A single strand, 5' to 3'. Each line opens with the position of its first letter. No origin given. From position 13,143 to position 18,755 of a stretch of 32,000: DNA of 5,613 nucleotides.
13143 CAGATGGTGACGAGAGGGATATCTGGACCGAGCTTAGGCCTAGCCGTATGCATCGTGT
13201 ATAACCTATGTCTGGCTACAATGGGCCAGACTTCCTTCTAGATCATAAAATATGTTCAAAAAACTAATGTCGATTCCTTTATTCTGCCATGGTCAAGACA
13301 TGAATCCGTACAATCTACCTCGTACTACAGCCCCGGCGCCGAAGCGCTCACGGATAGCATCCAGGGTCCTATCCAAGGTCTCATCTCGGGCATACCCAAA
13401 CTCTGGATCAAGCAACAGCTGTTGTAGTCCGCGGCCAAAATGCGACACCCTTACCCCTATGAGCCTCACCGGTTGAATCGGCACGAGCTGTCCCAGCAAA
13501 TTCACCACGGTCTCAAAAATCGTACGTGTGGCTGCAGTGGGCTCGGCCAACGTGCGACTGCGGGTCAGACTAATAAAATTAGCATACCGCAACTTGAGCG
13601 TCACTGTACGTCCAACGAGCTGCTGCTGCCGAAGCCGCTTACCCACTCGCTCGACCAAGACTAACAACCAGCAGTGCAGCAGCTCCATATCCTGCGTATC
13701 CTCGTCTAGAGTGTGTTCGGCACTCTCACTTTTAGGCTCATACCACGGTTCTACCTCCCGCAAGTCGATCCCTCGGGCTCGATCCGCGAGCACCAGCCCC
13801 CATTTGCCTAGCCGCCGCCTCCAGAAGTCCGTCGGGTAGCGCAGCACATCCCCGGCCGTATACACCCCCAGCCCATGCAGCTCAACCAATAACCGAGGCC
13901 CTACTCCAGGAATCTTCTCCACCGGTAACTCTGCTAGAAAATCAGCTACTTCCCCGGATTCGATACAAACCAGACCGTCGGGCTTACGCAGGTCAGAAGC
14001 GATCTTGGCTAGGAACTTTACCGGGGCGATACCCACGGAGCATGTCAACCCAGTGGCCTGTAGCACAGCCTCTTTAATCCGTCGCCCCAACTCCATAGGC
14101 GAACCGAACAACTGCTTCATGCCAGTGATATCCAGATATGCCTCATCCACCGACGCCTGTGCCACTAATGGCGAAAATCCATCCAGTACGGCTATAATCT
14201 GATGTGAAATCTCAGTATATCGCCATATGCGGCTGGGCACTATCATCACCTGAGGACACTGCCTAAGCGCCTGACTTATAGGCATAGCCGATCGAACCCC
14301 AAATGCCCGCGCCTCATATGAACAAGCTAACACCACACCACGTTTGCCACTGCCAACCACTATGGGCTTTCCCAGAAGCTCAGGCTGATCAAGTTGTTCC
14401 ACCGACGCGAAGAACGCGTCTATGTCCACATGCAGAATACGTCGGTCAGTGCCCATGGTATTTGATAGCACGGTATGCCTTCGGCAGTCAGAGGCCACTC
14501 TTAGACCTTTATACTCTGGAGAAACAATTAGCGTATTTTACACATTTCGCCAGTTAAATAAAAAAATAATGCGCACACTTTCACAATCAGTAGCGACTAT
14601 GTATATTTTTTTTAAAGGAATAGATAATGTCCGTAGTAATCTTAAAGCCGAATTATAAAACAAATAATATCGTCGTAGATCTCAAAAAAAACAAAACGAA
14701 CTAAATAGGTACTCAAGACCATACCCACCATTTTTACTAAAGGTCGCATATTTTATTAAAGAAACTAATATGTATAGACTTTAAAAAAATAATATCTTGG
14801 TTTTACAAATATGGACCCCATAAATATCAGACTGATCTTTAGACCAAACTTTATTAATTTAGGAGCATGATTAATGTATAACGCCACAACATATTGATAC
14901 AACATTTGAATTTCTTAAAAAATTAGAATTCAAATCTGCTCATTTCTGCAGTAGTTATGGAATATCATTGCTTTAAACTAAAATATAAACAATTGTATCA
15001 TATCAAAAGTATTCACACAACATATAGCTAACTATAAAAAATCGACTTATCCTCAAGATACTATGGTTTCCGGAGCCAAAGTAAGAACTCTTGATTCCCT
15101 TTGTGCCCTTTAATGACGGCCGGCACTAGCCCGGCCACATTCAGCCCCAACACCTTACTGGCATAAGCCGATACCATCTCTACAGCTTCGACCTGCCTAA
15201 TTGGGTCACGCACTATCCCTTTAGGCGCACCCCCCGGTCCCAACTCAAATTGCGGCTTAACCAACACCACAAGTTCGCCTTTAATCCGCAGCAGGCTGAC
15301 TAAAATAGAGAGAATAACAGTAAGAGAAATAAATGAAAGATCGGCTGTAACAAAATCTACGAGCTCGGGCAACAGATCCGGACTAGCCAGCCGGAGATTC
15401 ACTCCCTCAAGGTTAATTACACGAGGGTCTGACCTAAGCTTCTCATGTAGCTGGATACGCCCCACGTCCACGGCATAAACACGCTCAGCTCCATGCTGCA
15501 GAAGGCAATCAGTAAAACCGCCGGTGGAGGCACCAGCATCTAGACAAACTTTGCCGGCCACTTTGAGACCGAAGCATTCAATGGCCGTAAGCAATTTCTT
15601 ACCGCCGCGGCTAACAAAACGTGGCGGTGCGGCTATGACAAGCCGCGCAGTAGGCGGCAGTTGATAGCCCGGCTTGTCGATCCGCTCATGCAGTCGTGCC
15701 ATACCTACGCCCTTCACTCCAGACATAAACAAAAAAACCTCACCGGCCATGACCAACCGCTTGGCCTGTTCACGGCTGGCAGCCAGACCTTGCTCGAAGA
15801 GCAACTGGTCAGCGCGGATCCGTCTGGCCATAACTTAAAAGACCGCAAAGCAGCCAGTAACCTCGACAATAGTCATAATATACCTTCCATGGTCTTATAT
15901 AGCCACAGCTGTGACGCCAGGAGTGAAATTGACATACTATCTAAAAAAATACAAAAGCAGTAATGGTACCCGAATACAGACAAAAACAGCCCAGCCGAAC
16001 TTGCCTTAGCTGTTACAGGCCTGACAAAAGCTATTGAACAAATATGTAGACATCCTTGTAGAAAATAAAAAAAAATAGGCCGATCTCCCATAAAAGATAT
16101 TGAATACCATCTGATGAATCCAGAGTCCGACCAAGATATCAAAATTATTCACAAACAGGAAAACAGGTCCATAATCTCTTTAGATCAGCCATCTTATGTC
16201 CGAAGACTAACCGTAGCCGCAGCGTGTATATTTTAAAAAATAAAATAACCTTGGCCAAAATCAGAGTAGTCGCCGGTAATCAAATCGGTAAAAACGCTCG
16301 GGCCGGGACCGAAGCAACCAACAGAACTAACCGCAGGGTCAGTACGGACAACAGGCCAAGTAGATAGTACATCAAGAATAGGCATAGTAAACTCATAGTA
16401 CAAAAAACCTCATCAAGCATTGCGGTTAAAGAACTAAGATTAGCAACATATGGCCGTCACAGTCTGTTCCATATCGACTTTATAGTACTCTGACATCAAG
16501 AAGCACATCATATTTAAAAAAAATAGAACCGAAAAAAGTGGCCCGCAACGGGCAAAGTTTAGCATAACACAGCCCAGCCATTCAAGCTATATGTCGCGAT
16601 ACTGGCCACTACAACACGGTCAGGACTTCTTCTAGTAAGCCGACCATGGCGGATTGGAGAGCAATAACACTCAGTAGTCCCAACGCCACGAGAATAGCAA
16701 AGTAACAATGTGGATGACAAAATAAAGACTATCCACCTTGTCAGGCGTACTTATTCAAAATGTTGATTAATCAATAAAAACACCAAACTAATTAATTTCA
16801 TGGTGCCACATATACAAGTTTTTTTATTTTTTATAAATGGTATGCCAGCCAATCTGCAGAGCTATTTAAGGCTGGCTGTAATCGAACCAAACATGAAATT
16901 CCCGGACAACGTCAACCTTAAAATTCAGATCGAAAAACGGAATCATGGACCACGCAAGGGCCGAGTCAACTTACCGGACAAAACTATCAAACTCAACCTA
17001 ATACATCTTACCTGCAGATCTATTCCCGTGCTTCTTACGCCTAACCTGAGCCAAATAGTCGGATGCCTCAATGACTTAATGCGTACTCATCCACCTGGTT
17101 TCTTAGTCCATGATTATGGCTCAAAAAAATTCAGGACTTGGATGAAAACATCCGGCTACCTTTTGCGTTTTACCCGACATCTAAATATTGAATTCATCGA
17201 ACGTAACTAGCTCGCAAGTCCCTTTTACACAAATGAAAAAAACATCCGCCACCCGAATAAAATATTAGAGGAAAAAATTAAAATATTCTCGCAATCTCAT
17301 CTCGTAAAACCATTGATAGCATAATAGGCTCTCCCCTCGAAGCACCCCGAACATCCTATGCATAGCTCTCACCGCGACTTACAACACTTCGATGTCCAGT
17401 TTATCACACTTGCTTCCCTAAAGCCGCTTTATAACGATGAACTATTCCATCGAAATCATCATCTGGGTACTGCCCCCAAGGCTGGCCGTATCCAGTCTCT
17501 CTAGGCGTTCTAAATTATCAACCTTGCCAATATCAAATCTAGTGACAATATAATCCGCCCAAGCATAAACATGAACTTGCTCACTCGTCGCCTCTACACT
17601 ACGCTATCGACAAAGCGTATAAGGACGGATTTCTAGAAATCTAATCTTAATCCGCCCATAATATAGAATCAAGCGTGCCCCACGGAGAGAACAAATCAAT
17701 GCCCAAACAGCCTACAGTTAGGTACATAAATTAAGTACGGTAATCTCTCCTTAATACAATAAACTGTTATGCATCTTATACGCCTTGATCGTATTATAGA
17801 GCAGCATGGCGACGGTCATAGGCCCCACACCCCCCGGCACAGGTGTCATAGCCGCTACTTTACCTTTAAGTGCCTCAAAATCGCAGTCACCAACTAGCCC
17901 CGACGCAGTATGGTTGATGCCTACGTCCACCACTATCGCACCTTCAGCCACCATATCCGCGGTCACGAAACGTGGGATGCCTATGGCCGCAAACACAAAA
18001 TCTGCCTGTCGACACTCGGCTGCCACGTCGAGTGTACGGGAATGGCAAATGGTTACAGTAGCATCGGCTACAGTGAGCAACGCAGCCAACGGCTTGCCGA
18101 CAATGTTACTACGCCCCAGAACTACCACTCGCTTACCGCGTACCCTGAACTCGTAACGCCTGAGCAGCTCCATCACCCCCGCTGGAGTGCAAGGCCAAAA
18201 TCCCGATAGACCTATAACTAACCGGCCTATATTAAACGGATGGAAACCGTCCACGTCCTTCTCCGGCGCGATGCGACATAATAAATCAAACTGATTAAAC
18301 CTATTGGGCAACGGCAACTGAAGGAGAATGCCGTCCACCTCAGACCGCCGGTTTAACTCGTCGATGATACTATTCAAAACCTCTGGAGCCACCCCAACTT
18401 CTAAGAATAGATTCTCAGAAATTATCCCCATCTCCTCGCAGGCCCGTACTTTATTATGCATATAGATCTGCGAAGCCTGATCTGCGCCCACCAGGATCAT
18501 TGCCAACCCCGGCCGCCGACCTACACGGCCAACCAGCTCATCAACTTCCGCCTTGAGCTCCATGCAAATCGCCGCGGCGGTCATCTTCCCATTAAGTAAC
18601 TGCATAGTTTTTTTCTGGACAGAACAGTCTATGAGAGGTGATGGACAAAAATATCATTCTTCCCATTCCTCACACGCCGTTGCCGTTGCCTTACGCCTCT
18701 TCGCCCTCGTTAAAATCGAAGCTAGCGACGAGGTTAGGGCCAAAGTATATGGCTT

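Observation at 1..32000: Conserved genes as GC-rich islands in kb-scale ORF-free DNA: about 37% coding density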

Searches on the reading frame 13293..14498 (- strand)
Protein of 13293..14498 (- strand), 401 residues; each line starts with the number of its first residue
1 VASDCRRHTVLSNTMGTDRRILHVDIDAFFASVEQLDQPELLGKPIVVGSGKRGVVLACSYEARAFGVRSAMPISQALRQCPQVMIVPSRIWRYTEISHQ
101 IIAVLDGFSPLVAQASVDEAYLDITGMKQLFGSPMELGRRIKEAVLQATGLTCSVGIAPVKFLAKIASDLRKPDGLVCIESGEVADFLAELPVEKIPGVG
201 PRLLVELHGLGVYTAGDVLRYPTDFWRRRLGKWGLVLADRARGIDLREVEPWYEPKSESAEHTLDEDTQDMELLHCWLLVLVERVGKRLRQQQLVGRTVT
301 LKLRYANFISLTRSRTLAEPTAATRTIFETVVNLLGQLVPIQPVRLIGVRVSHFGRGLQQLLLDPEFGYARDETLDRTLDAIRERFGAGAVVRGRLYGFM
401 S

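Call 6: search_protein_families(library=ncbifam, proteins=[window:13293-14498:-])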
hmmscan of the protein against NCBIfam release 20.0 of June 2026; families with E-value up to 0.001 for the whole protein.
window:13293-14498:- (401 aa): 10 families
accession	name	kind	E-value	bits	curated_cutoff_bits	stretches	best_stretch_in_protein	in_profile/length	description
NF003015.0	PRK03858.1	subfamily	2.1e-107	359.6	367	1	17-396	5-385/399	DNA polymerase IV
NF002751.0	PRK02794.1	equivalog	2.3e-104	349.6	371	1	4-397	23-418/425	DNA polymerase IV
NF002677.0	PRK02406.1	equivalog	7.7e-103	344.3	256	1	17-354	4-343/357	DNA polymerase IV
NF002882.0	PRK03348.1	equivalog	2.5e-99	333.2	389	1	17-363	3-353/461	DNA polymerase IV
NF010731.0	PRK14133.1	equivalog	6.9e-97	324.8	362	1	18-359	2-342/352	DNA polymerase IV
NF002848.0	PRK03103.1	subfamily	1.3e-89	300.6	381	1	18-394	3-389/410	DNA polymerase IV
NF002492.0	PRK01810.1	equivalog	1.5e-87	294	399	1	15-394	6-392/412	DNA polymerase IV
NF002883.0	PRK03352.1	equivalog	2.1e-68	231.1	330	1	18-352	4-340/347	DNA polymerase IV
NF002292.0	PRK01216.1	equivalog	3e-51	174.5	339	1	21-355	3-340/351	DNA polymerase IV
NF002955.0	PRK03609.1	subfamily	9.2e-38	130.2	431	1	23-391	4-389/422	translesion error-prone DNA polymerase V subunit UmuC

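Call 59: find_encoding_contigs(protein=window:13293-14498:-, flank=10000, max_places=3)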
Protein window:13293-14498:- (401 aa): no gene with exactly this product is on record in the collection.

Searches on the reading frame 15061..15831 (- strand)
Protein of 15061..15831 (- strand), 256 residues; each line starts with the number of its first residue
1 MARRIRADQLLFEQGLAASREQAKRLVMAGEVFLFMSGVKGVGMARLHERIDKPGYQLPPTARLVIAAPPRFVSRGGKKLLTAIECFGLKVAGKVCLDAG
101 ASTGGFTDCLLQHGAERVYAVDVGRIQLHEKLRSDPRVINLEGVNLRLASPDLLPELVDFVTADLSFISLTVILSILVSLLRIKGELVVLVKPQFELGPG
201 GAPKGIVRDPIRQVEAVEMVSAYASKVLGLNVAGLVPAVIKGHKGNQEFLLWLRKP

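Call 6: search_protein_families(library=ncbifam, proteins=[window:15061-15831:-])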
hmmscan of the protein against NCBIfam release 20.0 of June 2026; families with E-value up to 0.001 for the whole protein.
window:15061-15831:- (256 aa): 2 families
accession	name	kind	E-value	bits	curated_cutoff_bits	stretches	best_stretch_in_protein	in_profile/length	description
TIGR00478.1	tly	subfamily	1.8e-59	200.8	185.8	1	6-248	1-228/228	TlyA family rRNA (cytidine-2'-O)-methyltransferase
NF049952.1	23rRNACMtaseTlyA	equivalog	1.8e-44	151.9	250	1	5-255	1-236/236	23S rRNA (cytidine-2'-O)-methyltransferase TlyA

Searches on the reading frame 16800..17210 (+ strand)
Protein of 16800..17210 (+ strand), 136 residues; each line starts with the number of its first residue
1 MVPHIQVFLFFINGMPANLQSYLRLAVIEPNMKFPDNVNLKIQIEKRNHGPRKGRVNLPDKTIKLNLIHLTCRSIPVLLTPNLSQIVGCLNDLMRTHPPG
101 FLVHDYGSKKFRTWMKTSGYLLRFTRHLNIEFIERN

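Call 9: search_protein_families(library=pfam, proteins=[window:16800-17210:+], max_evalue=0.01)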
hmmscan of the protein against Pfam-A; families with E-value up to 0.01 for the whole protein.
window:16800-17210:+ (136 aa): 0 families

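Call 49: list_cluster_members(proteins=[window:16800-17210:+, window:468-758:-, window:1680-1952:-, window:12210-12518:+, window:12748-13002:+, window:23841-24137:-, window:15873-16142:-, window:26241-26579:-, window:24866-25264:-, window:25726-26244:+])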
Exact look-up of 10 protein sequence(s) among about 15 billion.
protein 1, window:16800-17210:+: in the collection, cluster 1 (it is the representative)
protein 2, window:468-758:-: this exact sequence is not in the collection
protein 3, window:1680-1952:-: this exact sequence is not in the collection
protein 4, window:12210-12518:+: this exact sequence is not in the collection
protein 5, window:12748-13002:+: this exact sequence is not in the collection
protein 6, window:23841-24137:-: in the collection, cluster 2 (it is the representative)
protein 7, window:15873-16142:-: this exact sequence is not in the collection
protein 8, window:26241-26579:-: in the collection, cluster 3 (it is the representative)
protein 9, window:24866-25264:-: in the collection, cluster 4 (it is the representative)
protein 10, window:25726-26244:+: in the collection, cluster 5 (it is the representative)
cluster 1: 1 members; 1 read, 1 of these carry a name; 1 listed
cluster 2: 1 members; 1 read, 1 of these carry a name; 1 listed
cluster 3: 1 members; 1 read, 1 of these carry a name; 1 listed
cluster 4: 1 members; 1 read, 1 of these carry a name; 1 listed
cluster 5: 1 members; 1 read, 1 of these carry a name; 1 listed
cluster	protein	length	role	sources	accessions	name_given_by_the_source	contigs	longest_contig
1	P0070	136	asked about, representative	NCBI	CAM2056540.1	hypothetical protein DSUL_100022 [Desulfovibrionales bacterium]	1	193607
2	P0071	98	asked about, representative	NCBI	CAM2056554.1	hypothetical protein DSUL_100029 [Desulfovibrionales bacterium]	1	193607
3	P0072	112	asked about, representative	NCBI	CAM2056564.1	hypothetical protein DSUL_100034 [Desulfovibrionales bacterium]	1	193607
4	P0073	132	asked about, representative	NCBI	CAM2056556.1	hypothetical protein DSUL_100030 [Desulfovibrionales bacterium]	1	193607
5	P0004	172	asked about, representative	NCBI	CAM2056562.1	hypothetical protein DSUL_100033 [Desulfovibrionales bacterium]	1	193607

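Call 57: search_protein_representatives(protein=window:16800-17210:+)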
Query: 136 residues. Proteins with E-value up to 0.001 (for the whole library): 1; up to 1e-10: 1; up to 1e-30: 1. The best 1 are listed.
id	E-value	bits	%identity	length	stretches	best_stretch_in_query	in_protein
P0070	7.4e-88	308.1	100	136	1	1-136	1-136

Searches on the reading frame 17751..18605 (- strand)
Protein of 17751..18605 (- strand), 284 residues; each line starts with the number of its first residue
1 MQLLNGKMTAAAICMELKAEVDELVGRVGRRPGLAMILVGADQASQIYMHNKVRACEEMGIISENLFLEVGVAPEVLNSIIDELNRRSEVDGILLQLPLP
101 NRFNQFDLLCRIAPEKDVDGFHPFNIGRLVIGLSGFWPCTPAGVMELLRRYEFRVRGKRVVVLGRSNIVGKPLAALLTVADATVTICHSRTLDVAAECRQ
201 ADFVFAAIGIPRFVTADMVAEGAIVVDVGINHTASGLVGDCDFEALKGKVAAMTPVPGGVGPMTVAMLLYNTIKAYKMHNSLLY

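Call 6: search_protein_families(library=ncbifam, proteins=[window:17751-18605:-])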
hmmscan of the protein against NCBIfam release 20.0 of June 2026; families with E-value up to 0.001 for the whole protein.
window:17751-18605:- (284 aa): 30 families (the best 25 are shown)
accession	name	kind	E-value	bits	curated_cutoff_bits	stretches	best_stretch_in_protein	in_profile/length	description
NF010781.0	PRK14184.1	equivalog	2.4e-123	410.8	438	1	1-280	1-284/286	bifunctional 5,10-methylene-tetrahydrofolate dehydrogenase/ 5,10-methylene-tetrahydrofolate cyclohydrolase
NF010783.0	PRK14186.1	equivalog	5e-103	344.3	333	1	3-281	4-287/297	bifunctional methylenetetrahydrofolate dehydrogenase/methenyltetrahydrofolate cyclohydrolase FolD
NF010787.0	PRK14191.1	equivalog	1.4e-101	339.4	423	1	1-279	1-280/285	bifunctional methylenetetrahydrofolate dehydrogenase/methenyltetrahydrofolate cyclohydrolase FolD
NF010786.0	PRK14189.1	subfamily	6.7e-98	327.3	421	1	2-276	4-278/285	bifunctional methylenetetrahydrofolate dehydrogenase/methenyltetrahydrofolate cyclohydrolase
NF008058.0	PRK10792.1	equivalog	5.7e-97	324.1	355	1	2-280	4-283/285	bifunctional methylenetetrahydrofolate dehydrogenase/methenyltetrahydrofolate cyclohydrolase FolD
NF010780.0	PRK14183.1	equivalog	7.2e-96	320.8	480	1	1-279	1-280/283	bifunctional 5,10-methylene-tetrahydrofolate dehydrogenase/ 5,10-methylene-tetrahydrofolate cyclohydrolase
NF010785.0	PRK14188.1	subfamily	2e-93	312.6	396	1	2-279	4-289/297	bifunctional methylenetetrahydrofolate dehydrogenase/methenyltetrahydrofolate cyclohydrolase FolD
NF010775.0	PRK14178.1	equivalog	3.6e-93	311.8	465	1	4-280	3-275/279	bifunctional methylenetetrahydrofolate dehydrogenase/methenyltetrahydrofolate cyclohydrolase FolD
NF010773.0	PRK14176.1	equivalog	1.9e-92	309.7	437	1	2-278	9-285/287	bifunctional 5,10-methylene-tetrahydrofolate dehydrogenase/ 5,10-methylene-tetrahydrofolate cyclohydrolase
NF010771.0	PRK14174.1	equivalog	3e-92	308.9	530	1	1-281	1-294/295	bifunctional 5,10-methylene-tetrahydrofolate dehydrogenase/ 5,10-methylene-tetrahydrofolate cyclohydrolase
NF010776.0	PRK14179.1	equivalog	1.2e-91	306.8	445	1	1-277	2-279/284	bifunctional methylenetetrahydrofolate dehydrogenase/methenyltetrahydrofolate cyclohydrolase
NF010764.0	PRK14167.1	subfamily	5.7e-91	304.8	477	1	2-279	3-289/297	bifunctional 5,10-methylene-tetrahydrofolate dehydrogenase/ 5,10-methylene-tetrahydrofolate cyclohydrolase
NF010782.0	PRK14185.1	equivalog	2.5e-90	302.8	507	1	1-277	1-288/293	bifunctional methylenetetrahydrofolate dehydrogenase/methenyltetrahydrofolate cyclohydrolase FolD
NF010790.0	PRK14194.1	equivalog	5.4e-88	295.1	508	1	2-279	5-285/301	bifunctional methylenetetrahydrofolate dehydrogenase/methenyltetrahydrofolate cyclohydrolase FolD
NF010763.0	PRK14166.1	equivalog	2.5e-86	289.2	501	1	1-277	1-278/282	bifunctional 5,10-methylene-tetrahydrofolate dehydrogenase/ 5,10-methylene-tetrahydrofolate cyclohydrolase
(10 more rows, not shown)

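Call 60: find_encoding_contigs(protein=window:17751-18605:-, flank=10000, max_places=3)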
Protein window:17751-18605:- (284 aa): 2 contigs read that carry it; 2 places shown.
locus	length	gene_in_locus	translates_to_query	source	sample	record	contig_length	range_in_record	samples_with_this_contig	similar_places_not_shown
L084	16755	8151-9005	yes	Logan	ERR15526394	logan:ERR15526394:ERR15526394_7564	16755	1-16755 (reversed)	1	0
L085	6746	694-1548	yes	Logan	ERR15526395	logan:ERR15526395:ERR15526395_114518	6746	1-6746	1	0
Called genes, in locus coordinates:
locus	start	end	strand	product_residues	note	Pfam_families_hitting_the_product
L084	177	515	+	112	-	-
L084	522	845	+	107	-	-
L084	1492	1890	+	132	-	-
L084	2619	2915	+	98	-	-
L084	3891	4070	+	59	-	-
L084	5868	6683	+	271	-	PF03309:Pan_kinase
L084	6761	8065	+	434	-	PF03952:Enolase_N, PF00113:Enolase_C, PF13378:MR_MLE_C (faint)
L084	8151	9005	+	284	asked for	PF00763:THF_DHG_CYH, PF02882:THF_DHG_CYH_C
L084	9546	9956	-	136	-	-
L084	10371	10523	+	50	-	-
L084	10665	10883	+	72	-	-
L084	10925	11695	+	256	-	PF01479:S4 (faint), PF01728:FtsJ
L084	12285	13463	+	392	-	PF00817:IMS, PF11798:IMS_HHH (weak), PF11799:IMS_C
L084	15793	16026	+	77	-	-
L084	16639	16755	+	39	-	?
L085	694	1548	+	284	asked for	PF00763:THF_DHG_CYH, PF02882:THF_DHG_CYH_C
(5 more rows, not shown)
